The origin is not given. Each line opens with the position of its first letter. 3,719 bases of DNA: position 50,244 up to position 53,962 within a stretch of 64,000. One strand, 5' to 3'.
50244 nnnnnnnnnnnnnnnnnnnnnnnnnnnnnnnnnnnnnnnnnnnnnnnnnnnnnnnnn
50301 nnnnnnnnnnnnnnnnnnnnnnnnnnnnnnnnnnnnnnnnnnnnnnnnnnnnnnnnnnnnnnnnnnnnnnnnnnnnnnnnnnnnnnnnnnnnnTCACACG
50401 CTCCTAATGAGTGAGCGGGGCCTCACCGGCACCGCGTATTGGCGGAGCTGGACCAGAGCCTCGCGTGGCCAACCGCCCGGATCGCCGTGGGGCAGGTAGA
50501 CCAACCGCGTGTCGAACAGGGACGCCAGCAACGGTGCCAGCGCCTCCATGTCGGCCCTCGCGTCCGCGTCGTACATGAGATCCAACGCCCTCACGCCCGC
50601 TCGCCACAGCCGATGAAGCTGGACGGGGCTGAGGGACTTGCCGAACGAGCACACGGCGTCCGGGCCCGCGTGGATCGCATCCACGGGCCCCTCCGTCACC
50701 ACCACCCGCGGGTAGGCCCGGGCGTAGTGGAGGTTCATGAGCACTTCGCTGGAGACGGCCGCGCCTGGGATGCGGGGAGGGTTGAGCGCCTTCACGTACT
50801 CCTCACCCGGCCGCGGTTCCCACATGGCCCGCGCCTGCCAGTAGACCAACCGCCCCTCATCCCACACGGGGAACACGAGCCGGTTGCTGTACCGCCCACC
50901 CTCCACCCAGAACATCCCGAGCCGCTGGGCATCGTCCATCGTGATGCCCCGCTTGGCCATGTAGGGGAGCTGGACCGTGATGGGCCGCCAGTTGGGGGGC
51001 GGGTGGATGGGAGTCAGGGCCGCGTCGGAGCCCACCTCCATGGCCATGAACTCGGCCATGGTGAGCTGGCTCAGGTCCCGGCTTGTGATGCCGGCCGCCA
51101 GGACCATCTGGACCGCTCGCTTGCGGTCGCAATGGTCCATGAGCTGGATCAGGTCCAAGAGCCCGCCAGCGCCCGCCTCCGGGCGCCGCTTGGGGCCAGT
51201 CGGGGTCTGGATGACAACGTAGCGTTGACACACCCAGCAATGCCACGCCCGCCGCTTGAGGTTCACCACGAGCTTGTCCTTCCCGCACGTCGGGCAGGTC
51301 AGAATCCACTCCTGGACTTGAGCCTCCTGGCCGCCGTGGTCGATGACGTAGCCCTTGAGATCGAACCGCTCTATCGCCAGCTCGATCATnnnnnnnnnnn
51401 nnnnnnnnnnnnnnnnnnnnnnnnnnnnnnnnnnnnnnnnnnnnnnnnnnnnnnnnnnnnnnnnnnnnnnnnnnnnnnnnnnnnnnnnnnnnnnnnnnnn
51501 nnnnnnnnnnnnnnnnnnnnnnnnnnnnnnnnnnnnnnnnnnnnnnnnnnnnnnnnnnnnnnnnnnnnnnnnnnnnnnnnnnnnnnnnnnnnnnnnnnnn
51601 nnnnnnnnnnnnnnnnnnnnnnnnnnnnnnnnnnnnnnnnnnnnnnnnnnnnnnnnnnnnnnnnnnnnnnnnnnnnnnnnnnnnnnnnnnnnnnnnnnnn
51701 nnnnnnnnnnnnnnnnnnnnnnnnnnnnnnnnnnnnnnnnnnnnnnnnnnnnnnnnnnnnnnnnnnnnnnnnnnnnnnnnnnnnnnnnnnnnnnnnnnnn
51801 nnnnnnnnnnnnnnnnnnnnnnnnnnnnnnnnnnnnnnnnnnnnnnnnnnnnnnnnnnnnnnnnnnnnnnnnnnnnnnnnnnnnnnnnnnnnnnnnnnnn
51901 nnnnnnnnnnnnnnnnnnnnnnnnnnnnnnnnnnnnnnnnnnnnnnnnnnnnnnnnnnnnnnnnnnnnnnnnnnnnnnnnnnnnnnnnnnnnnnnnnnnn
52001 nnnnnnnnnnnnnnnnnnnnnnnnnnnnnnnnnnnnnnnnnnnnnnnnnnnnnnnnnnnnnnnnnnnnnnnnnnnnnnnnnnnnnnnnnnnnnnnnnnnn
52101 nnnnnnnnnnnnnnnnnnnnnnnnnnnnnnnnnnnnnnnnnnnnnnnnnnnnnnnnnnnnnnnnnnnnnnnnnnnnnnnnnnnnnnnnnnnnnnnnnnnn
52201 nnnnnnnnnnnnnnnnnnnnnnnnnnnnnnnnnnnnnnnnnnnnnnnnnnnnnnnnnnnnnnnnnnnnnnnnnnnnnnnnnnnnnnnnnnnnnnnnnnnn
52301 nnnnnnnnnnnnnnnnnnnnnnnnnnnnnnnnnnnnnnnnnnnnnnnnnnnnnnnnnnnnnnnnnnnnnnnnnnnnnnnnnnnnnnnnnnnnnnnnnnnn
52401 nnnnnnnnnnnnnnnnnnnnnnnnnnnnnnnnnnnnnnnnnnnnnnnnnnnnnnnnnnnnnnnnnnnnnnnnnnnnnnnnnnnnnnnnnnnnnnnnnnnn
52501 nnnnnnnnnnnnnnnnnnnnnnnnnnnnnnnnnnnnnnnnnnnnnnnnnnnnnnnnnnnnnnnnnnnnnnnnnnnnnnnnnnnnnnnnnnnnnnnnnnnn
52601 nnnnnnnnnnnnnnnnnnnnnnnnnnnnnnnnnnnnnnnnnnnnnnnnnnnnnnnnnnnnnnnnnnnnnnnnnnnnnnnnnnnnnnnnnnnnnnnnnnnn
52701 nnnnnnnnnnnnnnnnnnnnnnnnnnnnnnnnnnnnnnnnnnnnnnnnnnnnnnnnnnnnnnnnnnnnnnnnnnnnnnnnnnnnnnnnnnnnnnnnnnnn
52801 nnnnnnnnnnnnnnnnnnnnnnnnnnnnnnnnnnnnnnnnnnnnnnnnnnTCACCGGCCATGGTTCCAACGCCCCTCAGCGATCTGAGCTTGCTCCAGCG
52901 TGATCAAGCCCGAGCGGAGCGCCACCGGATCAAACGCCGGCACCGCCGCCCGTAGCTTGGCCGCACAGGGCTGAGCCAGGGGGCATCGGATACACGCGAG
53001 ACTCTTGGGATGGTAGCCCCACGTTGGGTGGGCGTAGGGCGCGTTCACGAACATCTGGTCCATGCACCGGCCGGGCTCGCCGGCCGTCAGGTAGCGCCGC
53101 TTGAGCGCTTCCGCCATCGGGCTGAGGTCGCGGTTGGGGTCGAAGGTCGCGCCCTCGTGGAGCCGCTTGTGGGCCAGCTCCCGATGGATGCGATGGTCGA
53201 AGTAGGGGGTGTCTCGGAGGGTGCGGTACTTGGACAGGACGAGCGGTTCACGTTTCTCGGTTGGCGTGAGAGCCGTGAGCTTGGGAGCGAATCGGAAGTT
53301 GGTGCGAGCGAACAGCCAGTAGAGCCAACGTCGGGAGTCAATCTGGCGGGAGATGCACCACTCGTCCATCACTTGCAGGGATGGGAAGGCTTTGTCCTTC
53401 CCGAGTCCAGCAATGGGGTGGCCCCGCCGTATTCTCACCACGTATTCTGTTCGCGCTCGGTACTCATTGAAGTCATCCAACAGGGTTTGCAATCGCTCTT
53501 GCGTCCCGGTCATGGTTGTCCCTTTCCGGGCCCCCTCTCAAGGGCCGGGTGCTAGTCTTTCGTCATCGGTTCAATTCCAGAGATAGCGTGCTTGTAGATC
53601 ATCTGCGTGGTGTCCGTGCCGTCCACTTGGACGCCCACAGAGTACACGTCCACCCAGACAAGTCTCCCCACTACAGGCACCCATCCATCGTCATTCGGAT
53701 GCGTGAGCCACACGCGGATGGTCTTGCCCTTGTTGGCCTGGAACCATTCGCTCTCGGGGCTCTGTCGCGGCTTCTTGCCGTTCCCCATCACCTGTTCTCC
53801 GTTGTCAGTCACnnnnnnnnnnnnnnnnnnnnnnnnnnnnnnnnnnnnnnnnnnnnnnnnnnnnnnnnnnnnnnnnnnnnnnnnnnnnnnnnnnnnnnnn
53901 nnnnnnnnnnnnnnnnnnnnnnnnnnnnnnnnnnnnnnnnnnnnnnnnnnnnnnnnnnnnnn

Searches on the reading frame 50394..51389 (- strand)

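Call 7: search_protein_families(library=pfam, proteins=[window:50394-51389:-], max_evalue=0.01)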
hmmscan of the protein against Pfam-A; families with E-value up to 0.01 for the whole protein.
window:50394-51389:- (331 aa): 0 families

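Call 18: search_protein_families(library=phrogs, proteins=[window:50394-51389:-], max_evalue=0.001)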
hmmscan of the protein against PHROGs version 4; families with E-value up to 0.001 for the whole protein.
window:50394-51389:- (331 aa): 2 families
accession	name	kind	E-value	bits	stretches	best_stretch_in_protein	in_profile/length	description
phrog_47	-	DNA, RNA and nucleotide metabolism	1.1e-30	107.9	1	24-279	45-287/947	DNA primase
phrog_6444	-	DNA, RNA and nucleotide metabolism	1.2e-07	32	1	166-300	199-342/577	DNA primase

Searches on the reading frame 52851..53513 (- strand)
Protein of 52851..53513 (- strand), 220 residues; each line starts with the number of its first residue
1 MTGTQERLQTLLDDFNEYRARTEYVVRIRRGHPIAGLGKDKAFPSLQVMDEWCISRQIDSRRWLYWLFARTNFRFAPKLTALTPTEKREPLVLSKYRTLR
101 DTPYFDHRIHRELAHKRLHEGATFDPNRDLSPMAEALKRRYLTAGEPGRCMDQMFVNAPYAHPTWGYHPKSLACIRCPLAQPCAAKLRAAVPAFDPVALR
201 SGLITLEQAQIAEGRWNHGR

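Call 7: search_protein_families(library=pfam, proteins=[window:52851-53513:-], max_evalue=0.01)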
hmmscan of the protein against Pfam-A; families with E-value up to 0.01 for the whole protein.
window:52851-53513:- (220 aa): 0 families

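Call 17: search_protein_families(library=phrogs, proteins=[window:52851-53513:-], max_evalue=0.001)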
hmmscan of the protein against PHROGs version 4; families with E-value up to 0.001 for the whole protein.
window:52851-53513:- (220 aa): 0 families

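Call 69: search_protein_families(library=ncbifam, proteins=[window:52851-53513:-], max_evalue=0.01)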
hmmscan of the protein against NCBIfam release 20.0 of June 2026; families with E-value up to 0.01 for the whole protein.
window:52851-53513:- (220 aa): 0 families

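Call 82: find_homologous_proteins(query=window:52851-53513:-, max_evalue=0.00001)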
Query window:52851-53513:- (220 aa): 28 proteins with E <= 0.00001 among 197 candidates.
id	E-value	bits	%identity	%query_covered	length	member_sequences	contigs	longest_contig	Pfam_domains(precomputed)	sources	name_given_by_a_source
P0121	3.6e-150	515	100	100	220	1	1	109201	-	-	-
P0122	6.1e-118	410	79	100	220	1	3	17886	-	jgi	jgi:hypothetical protein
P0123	4.1e-113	394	76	98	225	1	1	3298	-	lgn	-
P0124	3.4e-105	368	72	98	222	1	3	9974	-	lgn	-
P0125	8.0e-96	338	65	100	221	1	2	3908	-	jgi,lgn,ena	-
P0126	8.8e-94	331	66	98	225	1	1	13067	-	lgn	-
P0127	9.3e-80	285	59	98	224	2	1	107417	-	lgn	-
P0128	7.3e-77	276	58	98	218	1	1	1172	-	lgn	-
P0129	1.3e-74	268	56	98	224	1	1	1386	-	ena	-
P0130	3.5e-68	247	52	98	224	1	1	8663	-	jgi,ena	-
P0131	1.7e-67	245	52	96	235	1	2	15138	-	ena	-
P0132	1.0e-65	239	51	96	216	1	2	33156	-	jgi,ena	-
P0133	1.2e-65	239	53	95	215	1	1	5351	-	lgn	-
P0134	1.2e-59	219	49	97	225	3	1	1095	-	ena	-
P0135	2.5e-55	205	48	98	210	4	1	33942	-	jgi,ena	-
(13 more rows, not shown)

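Call 88: search_solved_structures(query=A4, max_evalue=1)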
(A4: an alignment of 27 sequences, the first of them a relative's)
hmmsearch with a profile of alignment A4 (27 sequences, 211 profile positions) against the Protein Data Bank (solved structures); distinct sequences matched with E-value up to 1: 4.
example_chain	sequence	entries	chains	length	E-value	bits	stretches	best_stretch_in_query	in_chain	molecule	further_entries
1hus_A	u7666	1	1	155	0.33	13.9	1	90-136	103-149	RIBOSOMAL PROTEIN S7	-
4bkg_A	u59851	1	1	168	0.38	13.7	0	27-59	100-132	SMALL UBIQUITIN-RELATED MODIFIER 2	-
7pzy_8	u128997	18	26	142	0.61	13.1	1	73-137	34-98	Ribosomal 60S subunit protein L25 | 60S ribosomal protein L25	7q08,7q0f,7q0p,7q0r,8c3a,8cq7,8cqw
5it7_XX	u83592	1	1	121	0.73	12.8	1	74-125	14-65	60S ribosomal protein L25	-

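Call 91: predict_structure(alignment_id=A4)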
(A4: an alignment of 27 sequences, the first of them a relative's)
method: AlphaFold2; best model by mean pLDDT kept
length: 220 residues; sequences in the alignment: 27
mean_pLDDT: 91.9   pTM: 0.59
mean pLDDT of the five models: 91.9, 91.6, 88.7, 87.5, 87.5
residues with pLDDT >= 90: 162; 70-90: 49; 50-70: 8; < 50: 1
segments of 3 or more residues with pLDDT < 50: none
pLDDT, mean of each block of 10 residues (from residue 1): 88 97 94 92 98 98 98 97 97 96 90 77 74 94 97 91 93 96 96 92 87 78
secondary structure, 60 per line:
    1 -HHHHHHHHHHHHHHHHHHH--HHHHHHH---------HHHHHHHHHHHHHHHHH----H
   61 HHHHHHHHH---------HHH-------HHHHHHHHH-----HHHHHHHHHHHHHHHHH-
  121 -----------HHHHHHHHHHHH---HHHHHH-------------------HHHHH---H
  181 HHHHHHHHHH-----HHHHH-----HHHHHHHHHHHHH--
elements in order: H2-20 H23-29 H39-55 H60-69 H89-97 H103-119 H132-143 H147-152 H172-176 H180-190 H196-200 H206-218

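Call 95: fold_search(model_id=the predicted structure, library=pdb)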
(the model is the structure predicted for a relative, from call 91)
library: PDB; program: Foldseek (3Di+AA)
matches with E <= 10: 11; with E <= 0.001: 0
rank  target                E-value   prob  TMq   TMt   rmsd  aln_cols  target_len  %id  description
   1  2w96_A                2.9e+00  0.05  0.19  0.18  21.4       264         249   11  Crystal Structure of CDK4 in complex with a D-type cyclin (released 2009-03-10)
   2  6gi4                  3.4e+00  0.03  0.14  0.16  20.9       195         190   15  Structure of Lytic Transglycosylase MltE mutant S75A from E.coli (released 2018-10-10)
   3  6cnz_E                4.0e+00  0.04  0.14  0.18  14.3       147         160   18  Crystal Structure of Chorismate Mutase from Burkholderia thailandensis (released 2018-03-21)
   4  6cnz_F                4.2e+00  0.05  0.15  0.20  14.1       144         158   19  Crystal Structure of Chorismate Mutase from Burkholderia thailandensis (released 2018-03-21)
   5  6p8e_A                4.2e+00  0.04  0.19  0.18  21.2       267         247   11  Crystal structure of CDK4 in complex with CyclinD1 and P27 (released 2019-12-25)
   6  9csk_C                4.9e+00  0.03  0.20  0.18  19.1       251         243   12  Crystal structure of CDK4 cyclin D1 in complex with atirmociclib (released 2025-03-26)
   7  6gi3                  4.9e+00  0.02  0.14  0.16  21.4       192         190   14  Structure of Lytic Transglycosylase MltE mutant S73A from E.coli (released 2018-10-10)
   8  6ghy_B                6.4e+00  0.02  0.14  0.16  21.3       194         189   16  Structure of Lytic Transglycosylase MltE inactive mutant E64Q from E.coli (released 2018-10-31)
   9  5uc9_B                7.1e+00  0.01  0.12  0.12  24.2       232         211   12  Crystal structure of human Heme Oxygenase-2 in complex with Myristate (released 2017-02-15)
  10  7mbf_E                7.5e+00  0.06  0.12  0.09  11.1        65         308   14  codeinone reductase isoform 1.3 Apo form (released 2021-09-29)
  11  2fp2_B                8.4e+00  0.01  0.13  0.17  25.0       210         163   15  Secreted Chorismate Mutase from Mycobacterium tuberculosis (released 2006-03-28)

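Call 99: fold_search(model_id=the predicted structure, library=viral)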
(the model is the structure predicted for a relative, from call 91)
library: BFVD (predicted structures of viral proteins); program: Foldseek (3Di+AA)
matches with E <= 10: 34; with E <= 0.001: 0
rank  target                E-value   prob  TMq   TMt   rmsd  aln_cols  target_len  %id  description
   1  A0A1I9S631            3.1e-01  0.28  0.29  0.17  17.6       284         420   11  (no name in the UniProt tables at hand)
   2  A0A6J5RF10            8.2e-01  0.57  0.29  0.24  12.1       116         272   16  Uncharacterized protein [uncultured Caudovirales phage]
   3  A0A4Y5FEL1            9.6e-01  0.20  0.32  0.27  16.4       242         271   10  Uncharacterized protein [Lactobacillus phage 521B]
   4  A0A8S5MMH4            1.0e+00  0.14  0.23  0.29  13.7       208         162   10  Uncharacterized protein [Siphoviridae sp. ctxc31]
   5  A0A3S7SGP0            2.1e+00  0.09  0.27  0.12  13.9       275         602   12  (no name in the UniProt tables at hand)
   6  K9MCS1                2.5e+00  0.02  0.13  0.09  17.1       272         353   10  (no name in the UniProt tables at hand)
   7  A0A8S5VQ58            2.8e+00  0.28  0.27  0.23   8.2       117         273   14  (no name in the UniProt tables at hand)
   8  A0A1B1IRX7            2.8e+00  0.03  0.14  0.18  15.6       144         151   19  (no name in the UniProt tables at hand)
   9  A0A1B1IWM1            3.3e+00  0.11  0.24  0.31  18.2       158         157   11  (no name in the UniProt tables at hand)
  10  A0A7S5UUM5            3.7e+00  0.01  0.12  0.07  20.1       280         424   11  (no name in the UniProt tables at hand)
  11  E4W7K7                4.8e+00  0.05  0.14  0.16  14.6       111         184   15  Protein tyrosine phosphatase (Fragment) [Bracoviriform rubeculae]
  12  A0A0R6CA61            4.8e+00  0.02  0.12  0.15  17.9       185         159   10  Sigma factor [Citrobacter phage CVT22]
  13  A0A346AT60            5.0e+00  0.02  0.13  0.13  28.8       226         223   12  (no name in the UniProt tables at hand)
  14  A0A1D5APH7            5.3e+00  0.04  0.14  0.14  13.8       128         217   11  Protein tyrosine phosphatase [Microplitis mediator bracovirus]
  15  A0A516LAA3            5.3e+00  0.01  0.13  0.10  21.4       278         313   11  (no name in the UniProt tables at hand)
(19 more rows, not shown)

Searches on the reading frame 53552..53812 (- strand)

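Call 69: search_protein_families(library=ncbifam, proteins=[window:53552-53812:-], max_evalue=0.01)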
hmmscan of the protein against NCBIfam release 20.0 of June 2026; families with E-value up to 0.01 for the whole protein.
window:53552-53812:- (86 aa): 3 families
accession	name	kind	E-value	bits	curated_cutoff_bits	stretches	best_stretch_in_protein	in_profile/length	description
TIGR02383.1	Hfq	equivalog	1.4e-06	28.1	61.7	1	45-81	26-60/61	RNA chaperone Hfq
NF001602.0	PRK00395.1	equivalog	4.6e-05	23.1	95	1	48-83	33-65/79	RNA chaperone Hfq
NF010691.0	PRK14091.1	equivalog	0.00015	21.4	270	1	47-83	48-82/176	RNA chaperone Hfq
